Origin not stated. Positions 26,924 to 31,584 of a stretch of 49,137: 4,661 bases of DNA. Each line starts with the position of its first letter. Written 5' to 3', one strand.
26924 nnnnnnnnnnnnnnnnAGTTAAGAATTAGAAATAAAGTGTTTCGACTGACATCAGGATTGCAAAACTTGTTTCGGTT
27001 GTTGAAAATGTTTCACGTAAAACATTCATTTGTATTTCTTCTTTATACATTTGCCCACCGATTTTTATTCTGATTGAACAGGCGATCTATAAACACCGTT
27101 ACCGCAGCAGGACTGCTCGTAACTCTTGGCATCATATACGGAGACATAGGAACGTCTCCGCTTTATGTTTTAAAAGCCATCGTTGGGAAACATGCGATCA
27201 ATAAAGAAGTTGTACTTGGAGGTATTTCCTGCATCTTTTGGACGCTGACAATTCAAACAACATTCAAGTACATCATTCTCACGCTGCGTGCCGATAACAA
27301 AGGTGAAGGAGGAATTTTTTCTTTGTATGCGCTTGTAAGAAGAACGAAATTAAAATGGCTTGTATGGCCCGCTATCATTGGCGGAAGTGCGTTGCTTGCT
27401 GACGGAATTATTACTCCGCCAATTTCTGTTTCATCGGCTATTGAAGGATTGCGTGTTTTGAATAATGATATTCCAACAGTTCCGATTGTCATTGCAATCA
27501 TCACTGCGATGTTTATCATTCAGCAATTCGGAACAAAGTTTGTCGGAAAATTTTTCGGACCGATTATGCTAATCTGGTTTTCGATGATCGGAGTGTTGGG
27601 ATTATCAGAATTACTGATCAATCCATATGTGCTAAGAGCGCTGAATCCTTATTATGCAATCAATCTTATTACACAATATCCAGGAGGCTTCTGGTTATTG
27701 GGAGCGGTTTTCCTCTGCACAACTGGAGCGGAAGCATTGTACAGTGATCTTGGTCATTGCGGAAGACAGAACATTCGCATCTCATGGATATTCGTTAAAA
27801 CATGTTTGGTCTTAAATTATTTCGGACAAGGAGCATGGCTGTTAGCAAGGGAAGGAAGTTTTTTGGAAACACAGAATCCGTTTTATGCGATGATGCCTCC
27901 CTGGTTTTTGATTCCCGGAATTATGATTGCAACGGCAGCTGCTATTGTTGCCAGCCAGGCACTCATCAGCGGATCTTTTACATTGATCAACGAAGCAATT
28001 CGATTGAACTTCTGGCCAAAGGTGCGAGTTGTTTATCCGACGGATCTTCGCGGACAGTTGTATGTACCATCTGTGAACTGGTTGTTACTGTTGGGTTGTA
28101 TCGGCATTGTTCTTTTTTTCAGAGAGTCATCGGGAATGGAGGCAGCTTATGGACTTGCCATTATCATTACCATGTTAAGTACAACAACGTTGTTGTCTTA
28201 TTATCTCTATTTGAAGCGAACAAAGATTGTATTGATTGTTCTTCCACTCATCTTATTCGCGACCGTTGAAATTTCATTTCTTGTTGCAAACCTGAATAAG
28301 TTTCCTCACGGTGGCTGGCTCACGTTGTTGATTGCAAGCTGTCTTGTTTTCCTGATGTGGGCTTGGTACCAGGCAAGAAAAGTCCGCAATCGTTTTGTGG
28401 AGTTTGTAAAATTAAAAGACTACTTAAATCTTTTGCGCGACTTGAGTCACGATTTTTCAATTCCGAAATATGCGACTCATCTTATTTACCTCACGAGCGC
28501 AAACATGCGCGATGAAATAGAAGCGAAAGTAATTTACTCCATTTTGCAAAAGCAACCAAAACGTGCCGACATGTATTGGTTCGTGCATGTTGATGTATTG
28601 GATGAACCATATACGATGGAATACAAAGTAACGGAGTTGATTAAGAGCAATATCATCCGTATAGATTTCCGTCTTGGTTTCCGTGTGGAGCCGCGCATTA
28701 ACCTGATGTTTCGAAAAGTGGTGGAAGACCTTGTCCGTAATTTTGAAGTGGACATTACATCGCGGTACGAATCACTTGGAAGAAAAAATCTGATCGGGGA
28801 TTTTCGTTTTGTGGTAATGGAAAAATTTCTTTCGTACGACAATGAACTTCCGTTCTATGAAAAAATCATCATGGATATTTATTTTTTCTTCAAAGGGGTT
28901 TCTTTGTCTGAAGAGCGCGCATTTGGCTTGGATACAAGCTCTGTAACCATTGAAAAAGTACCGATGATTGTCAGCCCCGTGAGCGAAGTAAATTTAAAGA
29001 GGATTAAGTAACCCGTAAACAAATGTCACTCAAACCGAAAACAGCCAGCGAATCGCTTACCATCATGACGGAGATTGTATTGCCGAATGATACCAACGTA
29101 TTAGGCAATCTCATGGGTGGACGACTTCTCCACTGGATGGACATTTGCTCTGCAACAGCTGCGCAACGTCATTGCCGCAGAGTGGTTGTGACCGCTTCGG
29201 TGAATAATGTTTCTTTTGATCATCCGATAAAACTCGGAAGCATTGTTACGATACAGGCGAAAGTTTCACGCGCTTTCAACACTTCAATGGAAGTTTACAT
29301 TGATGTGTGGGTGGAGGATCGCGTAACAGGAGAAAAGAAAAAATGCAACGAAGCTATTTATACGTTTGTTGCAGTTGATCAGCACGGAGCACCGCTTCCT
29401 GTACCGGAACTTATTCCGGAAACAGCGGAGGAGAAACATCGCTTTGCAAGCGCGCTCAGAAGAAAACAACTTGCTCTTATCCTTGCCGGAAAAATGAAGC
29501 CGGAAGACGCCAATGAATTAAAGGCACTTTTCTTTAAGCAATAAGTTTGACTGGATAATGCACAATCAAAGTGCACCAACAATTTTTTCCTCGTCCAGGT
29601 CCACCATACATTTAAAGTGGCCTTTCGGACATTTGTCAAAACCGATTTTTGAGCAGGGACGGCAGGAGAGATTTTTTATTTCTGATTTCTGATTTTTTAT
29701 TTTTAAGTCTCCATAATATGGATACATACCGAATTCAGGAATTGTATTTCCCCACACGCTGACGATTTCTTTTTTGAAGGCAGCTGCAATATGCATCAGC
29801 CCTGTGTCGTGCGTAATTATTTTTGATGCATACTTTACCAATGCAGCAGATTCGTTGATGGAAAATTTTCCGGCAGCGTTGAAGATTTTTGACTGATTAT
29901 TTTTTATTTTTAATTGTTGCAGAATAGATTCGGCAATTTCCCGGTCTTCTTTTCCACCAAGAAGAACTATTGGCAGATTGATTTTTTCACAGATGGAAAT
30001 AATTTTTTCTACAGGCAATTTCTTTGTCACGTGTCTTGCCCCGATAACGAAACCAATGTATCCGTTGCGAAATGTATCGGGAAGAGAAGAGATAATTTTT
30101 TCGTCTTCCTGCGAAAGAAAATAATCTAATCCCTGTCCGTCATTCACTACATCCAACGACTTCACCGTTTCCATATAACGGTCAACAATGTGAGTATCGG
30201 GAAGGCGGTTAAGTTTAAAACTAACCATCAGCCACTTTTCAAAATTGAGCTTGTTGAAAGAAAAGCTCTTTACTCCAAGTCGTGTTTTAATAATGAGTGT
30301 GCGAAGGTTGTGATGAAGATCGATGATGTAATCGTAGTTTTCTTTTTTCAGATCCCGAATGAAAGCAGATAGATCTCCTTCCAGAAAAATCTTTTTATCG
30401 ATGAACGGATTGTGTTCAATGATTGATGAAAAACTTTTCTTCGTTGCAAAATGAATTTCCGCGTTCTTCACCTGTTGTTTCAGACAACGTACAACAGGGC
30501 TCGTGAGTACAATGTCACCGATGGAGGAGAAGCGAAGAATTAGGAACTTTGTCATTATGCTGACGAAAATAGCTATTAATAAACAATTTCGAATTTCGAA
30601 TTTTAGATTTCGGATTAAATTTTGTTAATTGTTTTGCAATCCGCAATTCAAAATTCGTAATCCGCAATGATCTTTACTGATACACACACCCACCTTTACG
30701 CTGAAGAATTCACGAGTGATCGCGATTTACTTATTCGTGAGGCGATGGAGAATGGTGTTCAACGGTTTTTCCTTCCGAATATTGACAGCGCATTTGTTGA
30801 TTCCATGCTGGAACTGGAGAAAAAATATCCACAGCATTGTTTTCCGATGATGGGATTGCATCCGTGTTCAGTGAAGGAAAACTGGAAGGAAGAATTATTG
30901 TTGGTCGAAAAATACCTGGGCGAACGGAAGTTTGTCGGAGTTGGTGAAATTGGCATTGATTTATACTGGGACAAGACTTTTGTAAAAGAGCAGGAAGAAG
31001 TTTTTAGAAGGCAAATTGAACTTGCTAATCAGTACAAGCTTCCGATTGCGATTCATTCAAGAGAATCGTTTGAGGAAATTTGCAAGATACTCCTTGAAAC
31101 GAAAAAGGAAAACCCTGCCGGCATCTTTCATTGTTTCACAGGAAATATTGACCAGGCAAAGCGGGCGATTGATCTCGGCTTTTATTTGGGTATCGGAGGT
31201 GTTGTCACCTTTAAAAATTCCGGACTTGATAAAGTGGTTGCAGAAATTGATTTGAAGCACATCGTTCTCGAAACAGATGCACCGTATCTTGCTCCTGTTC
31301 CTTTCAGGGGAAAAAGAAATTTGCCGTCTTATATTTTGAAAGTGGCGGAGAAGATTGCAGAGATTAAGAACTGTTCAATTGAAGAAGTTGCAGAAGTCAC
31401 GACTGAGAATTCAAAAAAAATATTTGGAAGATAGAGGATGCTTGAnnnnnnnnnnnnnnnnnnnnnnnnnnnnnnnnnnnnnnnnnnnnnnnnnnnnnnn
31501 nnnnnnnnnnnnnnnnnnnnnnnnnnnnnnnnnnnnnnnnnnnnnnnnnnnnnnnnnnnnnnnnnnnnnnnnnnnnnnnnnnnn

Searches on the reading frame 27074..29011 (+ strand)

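Call 60: search_protein_families(library=pfam, proteins=[window:27074-29011:+], max_evalue=0.00001)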
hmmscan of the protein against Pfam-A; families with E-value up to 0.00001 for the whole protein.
window:27074-29011:+ (645 aa): 2 families
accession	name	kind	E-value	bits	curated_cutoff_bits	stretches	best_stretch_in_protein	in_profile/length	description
PF02705.21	K_trans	-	2.3e-159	531.1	24.8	1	15-443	3-442/454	K+ potassium transporter integral membrane domain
PF22776.1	K_trans_C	-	4.1e-22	79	24.8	1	468-624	2-142/151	K+ potassium transporter C-terminal domain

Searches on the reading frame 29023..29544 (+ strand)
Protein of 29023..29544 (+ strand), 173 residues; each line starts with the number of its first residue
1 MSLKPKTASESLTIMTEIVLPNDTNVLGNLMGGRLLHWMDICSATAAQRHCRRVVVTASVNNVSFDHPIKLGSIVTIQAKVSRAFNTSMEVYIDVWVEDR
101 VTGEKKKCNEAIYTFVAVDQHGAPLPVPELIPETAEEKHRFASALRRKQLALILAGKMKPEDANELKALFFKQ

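Call 60: search_protein_families(library=pfam, proteins=[window:29023-29544:+], max_evalue=0.00001)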
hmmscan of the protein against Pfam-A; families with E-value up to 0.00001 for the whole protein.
window:29023-29544:+ (173 aa): 1 family
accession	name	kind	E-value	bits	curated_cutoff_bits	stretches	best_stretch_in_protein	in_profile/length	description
PF03061.28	4HBT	-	2.8e-17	63.2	20.6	1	28-102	2-77/79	Thioesterase superfamily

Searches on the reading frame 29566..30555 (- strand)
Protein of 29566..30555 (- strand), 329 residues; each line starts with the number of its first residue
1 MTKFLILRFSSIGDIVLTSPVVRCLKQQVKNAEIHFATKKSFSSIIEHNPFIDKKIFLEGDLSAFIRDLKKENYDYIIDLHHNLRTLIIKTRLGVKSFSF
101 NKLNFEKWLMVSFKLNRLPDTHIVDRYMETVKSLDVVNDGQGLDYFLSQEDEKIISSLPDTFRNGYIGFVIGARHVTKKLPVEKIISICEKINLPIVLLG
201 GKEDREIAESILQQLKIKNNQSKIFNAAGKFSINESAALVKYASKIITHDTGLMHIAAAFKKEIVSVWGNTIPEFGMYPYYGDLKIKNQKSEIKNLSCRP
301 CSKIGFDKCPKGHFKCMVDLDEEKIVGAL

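Call 60: search_protein_families(library=pfam, proteins=[window:29566-30555:-], max_evalue=0.00001)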
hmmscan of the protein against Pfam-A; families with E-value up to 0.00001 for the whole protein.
window:29566-30555:- (329 aa): 1 family
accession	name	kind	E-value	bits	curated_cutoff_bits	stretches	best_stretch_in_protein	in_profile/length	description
PF01075.23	Glyco_transf_9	-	5.6e-27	95.1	22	1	64-279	3-219/247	Glycosyltransferase family 9 (heptosyltransferase)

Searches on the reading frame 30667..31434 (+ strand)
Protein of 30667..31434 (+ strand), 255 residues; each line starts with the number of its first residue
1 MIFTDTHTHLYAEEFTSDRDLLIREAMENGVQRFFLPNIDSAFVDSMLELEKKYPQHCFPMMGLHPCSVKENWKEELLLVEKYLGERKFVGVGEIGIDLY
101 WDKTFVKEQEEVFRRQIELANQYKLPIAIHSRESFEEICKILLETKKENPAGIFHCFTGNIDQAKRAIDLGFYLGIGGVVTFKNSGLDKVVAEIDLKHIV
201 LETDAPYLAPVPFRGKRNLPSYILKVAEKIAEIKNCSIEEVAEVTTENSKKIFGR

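Call 61: search_protein_families(library=pfam, proteins=[window:30667-31434:+], max_evalue=0.00001)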
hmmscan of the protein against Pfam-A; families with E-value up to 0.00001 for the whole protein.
window:30667-31434:+ (255 aa): 1 family
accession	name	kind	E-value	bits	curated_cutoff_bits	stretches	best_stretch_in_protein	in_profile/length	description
PF01026.27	TatD_DNase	-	9.3e-81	271.4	27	1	4-254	1-253/253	TatD related DNase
